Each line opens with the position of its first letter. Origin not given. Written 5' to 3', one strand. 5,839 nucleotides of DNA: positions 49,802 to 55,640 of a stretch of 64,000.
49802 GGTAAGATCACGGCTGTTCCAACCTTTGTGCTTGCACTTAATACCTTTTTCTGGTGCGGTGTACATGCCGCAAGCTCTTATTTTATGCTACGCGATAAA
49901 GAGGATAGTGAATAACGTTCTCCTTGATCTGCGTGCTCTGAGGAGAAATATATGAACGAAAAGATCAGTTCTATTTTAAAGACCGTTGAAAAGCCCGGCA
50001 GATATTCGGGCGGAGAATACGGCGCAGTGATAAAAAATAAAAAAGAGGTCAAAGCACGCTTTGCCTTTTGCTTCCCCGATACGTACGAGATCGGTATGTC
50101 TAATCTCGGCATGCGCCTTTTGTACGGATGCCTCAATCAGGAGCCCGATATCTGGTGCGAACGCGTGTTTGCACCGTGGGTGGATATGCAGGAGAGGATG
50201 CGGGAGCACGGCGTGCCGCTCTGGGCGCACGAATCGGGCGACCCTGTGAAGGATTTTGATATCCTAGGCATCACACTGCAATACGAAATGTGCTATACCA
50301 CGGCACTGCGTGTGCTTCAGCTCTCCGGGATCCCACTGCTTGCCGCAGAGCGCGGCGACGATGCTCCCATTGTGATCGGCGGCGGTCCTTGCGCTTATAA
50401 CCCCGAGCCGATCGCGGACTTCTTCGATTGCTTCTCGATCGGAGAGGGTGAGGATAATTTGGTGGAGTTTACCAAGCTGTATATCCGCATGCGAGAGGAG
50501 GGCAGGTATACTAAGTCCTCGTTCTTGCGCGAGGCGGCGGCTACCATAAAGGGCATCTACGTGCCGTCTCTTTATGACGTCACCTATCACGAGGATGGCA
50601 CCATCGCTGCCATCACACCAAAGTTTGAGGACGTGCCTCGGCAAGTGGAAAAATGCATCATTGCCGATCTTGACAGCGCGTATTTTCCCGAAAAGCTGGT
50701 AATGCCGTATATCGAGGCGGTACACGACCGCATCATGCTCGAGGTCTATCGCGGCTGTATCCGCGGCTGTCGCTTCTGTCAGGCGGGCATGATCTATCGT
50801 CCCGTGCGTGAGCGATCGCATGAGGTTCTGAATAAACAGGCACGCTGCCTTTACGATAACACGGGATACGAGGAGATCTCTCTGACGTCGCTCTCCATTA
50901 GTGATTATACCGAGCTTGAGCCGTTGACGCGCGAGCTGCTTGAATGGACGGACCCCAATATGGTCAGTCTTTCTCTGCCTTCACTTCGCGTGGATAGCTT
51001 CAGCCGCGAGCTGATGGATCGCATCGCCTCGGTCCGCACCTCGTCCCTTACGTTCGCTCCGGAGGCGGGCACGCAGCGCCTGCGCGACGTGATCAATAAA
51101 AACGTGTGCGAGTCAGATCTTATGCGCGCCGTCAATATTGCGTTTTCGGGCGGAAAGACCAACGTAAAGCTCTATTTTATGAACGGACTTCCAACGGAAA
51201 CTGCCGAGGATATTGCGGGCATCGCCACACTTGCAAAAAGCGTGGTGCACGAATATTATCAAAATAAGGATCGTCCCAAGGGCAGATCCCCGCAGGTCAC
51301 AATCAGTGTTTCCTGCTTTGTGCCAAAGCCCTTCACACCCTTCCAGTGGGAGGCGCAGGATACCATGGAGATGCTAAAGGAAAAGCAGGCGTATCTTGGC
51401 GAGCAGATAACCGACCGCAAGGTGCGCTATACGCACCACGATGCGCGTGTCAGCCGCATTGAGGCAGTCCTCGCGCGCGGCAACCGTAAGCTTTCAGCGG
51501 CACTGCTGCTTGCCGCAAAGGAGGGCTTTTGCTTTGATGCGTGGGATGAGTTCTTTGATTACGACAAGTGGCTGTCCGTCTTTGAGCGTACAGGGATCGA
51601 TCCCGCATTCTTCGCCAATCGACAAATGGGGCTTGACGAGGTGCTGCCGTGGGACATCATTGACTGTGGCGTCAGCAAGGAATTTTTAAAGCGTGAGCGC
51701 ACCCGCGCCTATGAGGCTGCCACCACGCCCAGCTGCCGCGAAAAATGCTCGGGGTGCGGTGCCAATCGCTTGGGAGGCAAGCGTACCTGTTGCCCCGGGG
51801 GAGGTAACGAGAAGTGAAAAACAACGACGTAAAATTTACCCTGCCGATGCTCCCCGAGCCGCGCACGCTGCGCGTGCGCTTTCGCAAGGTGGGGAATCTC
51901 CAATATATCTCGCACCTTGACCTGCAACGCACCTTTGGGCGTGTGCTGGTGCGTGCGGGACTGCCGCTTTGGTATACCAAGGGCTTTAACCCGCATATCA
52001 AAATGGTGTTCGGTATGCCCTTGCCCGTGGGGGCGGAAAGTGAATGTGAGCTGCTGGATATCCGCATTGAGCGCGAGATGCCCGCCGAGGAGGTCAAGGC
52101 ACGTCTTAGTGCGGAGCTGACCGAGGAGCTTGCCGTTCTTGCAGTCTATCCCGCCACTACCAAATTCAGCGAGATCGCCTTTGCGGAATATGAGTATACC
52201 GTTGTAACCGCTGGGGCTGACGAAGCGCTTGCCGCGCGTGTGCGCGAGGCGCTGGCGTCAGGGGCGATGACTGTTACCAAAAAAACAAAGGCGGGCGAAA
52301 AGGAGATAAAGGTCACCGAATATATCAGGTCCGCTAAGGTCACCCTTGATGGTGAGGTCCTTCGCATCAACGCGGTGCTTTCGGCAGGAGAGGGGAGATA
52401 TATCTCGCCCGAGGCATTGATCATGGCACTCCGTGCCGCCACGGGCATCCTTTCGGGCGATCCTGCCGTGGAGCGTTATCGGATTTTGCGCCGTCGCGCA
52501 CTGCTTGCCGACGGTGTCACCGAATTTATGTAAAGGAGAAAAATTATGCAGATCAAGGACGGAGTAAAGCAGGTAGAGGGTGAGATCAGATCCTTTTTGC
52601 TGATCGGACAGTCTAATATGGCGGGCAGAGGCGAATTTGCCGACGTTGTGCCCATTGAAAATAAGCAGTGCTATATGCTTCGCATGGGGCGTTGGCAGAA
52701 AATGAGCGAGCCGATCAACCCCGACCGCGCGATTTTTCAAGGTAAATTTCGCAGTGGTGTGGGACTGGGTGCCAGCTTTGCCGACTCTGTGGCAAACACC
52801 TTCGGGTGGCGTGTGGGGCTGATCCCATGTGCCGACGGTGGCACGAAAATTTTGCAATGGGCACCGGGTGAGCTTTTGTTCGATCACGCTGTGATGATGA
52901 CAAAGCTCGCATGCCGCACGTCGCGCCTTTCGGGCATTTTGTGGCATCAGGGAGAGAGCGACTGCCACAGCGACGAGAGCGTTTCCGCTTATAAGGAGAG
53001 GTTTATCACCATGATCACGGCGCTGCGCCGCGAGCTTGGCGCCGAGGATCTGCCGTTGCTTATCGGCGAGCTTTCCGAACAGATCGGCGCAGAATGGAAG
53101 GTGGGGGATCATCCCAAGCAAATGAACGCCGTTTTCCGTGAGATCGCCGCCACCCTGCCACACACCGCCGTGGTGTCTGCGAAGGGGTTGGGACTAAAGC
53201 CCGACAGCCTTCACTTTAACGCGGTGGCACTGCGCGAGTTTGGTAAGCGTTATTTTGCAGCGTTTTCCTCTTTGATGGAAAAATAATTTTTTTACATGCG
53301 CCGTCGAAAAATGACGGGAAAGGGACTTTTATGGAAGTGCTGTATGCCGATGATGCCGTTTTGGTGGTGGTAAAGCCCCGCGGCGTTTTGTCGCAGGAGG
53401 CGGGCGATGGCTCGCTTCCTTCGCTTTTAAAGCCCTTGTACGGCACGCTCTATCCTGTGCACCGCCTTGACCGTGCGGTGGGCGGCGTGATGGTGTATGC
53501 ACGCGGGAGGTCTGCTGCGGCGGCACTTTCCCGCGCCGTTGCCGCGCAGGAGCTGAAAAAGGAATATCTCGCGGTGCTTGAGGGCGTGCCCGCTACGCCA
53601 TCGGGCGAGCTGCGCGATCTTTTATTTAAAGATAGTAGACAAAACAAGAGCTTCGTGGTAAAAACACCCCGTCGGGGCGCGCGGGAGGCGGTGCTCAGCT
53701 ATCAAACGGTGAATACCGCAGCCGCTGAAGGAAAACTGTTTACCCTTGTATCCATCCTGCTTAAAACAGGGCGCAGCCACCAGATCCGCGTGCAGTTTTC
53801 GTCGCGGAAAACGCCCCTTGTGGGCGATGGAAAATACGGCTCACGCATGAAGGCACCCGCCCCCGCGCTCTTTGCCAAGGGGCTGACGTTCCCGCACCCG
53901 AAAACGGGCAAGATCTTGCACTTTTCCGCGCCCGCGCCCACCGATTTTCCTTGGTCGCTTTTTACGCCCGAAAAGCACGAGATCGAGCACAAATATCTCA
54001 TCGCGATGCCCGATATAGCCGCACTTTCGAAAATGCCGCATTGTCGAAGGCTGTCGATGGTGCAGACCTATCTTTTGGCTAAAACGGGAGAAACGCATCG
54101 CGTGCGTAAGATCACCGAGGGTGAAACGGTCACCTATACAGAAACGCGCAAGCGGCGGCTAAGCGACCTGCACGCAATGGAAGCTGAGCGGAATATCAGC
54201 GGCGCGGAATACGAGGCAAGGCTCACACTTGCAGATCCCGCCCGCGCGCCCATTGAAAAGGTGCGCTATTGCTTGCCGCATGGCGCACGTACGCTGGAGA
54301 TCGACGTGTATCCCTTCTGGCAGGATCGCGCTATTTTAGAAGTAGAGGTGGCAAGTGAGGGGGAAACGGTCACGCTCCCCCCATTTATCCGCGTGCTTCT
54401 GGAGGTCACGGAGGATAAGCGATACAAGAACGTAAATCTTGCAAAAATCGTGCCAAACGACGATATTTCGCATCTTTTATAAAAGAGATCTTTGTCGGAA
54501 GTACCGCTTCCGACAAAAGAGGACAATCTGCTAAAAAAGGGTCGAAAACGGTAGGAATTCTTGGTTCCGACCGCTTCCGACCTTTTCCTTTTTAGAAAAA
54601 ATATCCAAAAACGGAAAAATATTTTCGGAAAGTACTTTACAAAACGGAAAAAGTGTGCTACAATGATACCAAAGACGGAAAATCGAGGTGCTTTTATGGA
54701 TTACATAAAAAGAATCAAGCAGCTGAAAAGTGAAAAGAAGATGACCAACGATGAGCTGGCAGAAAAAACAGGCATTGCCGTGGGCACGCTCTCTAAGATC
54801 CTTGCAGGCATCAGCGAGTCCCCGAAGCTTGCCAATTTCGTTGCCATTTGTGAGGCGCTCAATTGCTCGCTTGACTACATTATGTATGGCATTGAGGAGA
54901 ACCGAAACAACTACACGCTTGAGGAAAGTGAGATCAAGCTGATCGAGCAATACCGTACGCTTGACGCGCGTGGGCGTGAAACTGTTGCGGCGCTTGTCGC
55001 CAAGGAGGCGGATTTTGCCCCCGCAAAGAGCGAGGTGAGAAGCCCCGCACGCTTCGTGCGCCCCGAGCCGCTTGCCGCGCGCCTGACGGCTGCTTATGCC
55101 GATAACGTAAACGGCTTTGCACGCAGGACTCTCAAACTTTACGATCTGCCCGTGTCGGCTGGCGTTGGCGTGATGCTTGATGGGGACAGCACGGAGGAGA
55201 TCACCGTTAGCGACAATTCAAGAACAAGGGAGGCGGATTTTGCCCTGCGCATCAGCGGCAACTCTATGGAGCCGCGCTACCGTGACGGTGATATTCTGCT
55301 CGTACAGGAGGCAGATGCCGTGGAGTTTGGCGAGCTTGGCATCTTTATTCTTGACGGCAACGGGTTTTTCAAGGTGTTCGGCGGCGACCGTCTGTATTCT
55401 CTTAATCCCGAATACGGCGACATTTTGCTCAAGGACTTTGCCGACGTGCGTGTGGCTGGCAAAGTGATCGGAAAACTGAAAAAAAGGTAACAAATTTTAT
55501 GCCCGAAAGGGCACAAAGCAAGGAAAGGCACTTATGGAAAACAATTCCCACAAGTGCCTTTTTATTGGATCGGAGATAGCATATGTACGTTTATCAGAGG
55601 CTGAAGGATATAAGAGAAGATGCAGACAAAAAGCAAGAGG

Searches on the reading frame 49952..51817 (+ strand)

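Call 61: search_protein_families(library=pfam, proteins=[window:49952-51817:+], max_evalue=0.00001)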
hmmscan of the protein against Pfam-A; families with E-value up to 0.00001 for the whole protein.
window:49952-51817:+ (621 aa): 2 families
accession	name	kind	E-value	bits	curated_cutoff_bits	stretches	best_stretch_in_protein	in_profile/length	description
PF19864.5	Radical_SAM_N2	-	1.6e-60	203.4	29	1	53-205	1-151/151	Radical SAM proteins, N-terminal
PF04055.27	Radical_SAM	-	2.2e-17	64.2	29.5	1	264-427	2-165/166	Radical SAM superfamily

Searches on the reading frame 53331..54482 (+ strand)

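Call 62: search_protein_families(library=pfam, proteins=[window:53331-54482:+], max_evalue=0.00001)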
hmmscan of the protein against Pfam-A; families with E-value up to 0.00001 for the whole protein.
window:53331-54482:+ (383 aa): 1 family
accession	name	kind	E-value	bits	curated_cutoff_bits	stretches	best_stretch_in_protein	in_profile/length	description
PF00849.27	PseudoU_synth_2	-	1.7e-25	90.5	26.8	1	10-158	2-152/152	RNA pseudouridylate synthase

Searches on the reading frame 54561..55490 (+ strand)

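Call 62: search_protein_families(library=pfam, proteins=[window:54561-55490:+], max_evalue=0.00001)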
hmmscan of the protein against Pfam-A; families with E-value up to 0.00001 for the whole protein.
window:54561-55490:+ (309 aa): 4 families
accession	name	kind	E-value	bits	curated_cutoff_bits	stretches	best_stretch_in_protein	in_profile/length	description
PF00717.28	Peptidase_S24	-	1.1e-17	64.2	23.3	1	197-303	5-116/116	Peptidase S24-like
PF01381.28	HTH_3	-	4e-11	43.2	23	1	53-107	2-55/55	Helix-turn-helix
PF13443.12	HTH_26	-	9.5e-10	39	22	1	51-105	1-55/63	Cro/C1-type HTH DNA-binding domain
PF12844.13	HTH_19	-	2.4e-09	37.4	30.2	1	50-111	2-62/64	Helix-turn-helix domain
